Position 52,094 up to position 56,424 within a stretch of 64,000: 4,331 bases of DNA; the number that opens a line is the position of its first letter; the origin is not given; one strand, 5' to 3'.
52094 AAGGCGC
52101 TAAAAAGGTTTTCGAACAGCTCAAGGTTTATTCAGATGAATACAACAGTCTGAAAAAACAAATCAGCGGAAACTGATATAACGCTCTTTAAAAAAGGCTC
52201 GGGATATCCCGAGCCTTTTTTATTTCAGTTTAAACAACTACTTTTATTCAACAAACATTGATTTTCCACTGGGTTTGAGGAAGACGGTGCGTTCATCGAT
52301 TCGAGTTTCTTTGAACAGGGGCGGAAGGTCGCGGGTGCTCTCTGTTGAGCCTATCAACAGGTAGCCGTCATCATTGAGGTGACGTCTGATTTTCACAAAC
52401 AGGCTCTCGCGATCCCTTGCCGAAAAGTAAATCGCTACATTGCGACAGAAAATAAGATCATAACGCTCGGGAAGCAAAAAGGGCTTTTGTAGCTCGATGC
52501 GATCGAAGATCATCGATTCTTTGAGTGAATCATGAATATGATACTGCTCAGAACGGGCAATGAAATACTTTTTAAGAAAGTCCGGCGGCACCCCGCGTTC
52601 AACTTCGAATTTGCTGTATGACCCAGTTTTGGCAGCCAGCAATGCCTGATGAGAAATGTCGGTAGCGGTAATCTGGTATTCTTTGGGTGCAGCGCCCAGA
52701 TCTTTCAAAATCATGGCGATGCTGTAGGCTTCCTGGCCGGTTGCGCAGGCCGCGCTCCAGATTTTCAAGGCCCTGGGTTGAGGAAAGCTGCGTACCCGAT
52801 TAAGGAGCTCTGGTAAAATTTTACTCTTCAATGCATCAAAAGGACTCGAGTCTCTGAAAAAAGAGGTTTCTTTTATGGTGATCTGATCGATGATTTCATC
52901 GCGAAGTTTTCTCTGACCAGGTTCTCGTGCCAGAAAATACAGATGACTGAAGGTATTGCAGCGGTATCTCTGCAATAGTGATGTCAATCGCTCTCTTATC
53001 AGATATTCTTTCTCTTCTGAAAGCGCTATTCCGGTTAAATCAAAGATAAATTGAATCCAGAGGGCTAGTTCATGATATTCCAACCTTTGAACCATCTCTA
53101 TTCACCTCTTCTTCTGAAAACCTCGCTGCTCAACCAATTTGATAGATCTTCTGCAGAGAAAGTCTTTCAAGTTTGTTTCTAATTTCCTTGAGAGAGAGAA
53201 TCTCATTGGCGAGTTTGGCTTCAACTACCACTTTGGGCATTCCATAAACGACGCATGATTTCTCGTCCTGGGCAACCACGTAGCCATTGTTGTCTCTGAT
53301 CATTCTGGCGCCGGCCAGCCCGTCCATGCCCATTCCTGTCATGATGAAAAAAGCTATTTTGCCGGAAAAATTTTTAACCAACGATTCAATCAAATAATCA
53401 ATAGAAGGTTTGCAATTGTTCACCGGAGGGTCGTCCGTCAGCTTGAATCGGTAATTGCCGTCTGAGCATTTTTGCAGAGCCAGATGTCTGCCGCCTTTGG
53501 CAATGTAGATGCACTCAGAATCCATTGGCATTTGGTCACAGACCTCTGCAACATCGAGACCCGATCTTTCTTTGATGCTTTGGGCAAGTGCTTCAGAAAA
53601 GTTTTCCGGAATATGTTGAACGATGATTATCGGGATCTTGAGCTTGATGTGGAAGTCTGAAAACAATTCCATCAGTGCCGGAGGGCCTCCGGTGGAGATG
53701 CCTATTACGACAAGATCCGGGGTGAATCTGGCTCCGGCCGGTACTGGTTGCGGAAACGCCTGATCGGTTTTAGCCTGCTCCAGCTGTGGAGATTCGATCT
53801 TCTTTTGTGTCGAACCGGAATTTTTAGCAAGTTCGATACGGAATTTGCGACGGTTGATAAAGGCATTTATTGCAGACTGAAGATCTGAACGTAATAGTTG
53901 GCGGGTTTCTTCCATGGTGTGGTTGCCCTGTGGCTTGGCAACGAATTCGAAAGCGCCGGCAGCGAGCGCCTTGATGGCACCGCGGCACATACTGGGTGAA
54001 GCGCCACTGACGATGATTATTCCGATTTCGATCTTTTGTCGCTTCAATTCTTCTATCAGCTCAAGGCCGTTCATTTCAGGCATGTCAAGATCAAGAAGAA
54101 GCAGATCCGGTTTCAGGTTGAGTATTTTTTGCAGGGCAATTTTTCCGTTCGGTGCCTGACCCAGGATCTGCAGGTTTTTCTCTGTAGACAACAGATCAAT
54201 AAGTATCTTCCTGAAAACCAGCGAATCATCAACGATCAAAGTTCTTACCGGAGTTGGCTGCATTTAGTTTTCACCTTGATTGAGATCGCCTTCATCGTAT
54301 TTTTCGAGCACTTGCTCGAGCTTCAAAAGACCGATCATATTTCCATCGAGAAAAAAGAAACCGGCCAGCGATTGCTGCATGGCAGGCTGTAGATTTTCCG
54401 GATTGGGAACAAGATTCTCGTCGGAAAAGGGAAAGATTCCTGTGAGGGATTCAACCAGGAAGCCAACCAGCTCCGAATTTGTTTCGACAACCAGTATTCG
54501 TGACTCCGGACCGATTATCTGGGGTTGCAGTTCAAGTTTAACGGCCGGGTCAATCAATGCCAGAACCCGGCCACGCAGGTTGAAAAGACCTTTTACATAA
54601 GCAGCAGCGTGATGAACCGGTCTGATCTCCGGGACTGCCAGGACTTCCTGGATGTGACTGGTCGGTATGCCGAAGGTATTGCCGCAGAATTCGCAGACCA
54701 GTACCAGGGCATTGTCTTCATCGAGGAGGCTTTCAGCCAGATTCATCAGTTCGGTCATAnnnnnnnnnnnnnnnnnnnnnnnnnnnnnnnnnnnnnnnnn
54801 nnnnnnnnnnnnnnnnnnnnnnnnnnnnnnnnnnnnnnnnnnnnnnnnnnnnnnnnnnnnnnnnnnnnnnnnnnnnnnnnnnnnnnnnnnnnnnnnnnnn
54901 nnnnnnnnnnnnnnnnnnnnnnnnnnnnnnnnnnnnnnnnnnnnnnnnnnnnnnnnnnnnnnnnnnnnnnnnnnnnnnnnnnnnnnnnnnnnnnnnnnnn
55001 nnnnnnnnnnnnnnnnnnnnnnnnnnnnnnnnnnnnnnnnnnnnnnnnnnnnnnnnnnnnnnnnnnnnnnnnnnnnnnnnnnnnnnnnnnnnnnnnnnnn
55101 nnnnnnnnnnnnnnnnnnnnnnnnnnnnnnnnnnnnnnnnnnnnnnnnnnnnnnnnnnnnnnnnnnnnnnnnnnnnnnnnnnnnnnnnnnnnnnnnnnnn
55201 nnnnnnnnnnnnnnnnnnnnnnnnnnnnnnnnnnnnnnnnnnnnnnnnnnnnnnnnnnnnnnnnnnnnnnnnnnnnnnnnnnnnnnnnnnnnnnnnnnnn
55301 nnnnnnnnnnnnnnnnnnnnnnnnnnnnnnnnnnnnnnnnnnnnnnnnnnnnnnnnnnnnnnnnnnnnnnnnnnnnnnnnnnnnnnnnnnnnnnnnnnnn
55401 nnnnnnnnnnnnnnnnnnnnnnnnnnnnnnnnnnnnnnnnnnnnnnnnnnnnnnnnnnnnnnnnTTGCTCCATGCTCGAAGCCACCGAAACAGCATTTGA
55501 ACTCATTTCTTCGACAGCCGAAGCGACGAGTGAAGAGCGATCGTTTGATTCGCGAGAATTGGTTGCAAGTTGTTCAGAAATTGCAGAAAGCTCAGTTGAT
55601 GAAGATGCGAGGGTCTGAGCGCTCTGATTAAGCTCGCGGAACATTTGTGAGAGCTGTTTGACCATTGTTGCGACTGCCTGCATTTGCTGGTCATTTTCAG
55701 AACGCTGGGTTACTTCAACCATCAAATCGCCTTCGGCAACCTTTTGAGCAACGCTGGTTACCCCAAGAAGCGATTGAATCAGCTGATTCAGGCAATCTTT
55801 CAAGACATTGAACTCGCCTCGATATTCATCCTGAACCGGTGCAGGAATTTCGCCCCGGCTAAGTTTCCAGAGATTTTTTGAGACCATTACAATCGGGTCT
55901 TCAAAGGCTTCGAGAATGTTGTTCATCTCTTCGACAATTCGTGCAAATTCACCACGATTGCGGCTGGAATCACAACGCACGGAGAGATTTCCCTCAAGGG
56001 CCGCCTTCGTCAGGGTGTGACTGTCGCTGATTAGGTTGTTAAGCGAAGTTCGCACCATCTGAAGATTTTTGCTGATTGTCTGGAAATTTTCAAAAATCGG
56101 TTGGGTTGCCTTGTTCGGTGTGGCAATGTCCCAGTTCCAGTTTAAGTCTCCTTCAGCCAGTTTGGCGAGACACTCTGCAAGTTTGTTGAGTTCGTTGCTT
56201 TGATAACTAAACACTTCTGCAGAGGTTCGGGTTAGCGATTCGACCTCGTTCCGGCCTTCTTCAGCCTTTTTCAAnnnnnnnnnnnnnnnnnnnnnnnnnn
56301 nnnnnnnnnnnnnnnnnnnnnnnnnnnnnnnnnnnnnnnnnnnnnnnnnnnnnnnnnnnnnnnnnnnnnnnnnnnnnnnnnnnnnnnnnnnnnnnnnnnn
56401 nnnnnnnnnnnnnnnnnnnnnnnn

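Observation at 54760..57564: Cytoplasmic chemoreceptor fused to ferredoxin plus [FeFe]-hydrogenase-like domain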

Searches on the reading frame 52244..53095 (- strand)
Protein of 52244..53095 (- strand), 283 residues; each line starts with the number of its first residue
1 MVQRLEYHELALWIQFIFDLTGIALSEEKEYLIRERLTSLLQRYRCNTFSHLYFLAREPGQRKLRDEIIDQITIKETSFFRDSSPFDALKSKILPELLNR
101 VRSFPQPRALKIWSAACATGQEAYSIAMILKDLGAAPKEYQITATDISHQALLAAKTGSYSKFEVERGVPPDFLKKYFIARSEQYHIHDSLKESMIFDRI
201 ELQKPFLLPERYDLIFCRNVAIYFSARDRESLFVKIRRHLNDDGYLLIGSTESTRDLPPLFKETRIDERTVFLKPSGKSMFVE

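Call 4: search_protein_families(library=pfam, proteins=[window:52244-53095:-], max_evalue=0.01)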
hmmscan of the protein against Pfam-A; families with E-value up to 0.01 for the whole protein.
window:52244-53095:- (283 aa): 6 families
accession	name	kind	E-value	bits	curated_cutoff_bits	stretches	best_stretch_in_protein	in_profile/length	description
PF01739.24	CheR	-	6.4e-51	173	27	1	75-266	1-191/195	CheR methyltransferase, SAM binding domain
PF03705.20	CheR_N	-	1.2e-09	38.1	27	1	9-53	2-46/53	CheR methyltransferase, all-alpha domain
PF08242.18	Methyltransf_12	-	2.9e-07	31.5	30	1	126-246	14-98/98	Methyltransferase domain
PF13847.12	Methyltransf_31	-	0.0001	22.5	27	1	204-264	72-125/145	Methyltransferase domain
PF08241.18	Methyltransf_11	-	0.00016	22.7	21.2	0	207-248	56-95/95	Methyltransferase domain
PF13649.12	Methyltransf_25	-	0.00019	22.5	27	0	208-244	61-97/97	Methyltransferase domain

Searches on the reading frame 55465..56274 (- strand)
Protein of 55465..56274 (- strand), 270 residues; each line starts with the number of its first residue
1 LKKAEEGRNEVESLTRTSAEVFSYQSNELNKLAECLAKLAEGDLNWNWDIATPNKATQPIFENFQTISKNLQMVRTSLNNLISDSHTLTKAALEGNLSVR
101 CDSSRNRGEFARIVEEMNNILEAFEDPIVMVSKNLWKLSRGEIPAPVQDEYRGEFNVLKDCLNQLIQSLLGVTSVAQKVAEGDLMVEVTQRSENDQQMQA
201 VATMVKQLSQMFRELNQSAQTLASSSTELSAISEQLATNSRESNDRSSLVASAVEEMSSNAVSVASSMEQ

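Call 57: search_protein_families(library=pfam, proteins=[window:55465-56274:-], max_evalue=0.01)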
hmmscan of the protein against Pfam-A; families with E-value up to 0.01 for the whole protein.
window:55465-56274:- (270 aa): 3 families
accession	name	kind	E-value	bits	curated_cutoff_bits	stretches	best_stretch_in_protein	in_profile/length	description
PF18947.5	HAMP_2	-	2.1e-20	72.9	24.3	1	107-168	3-64/67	HAMP domain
PF05859.17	Mis12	-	0.00041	20.6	25.7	0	23-90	146-204/231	Mis12 protein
PF01724.21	DUF29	-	0.0071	17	22.5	0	153-233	40-122/138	Domain of unknown function DUF29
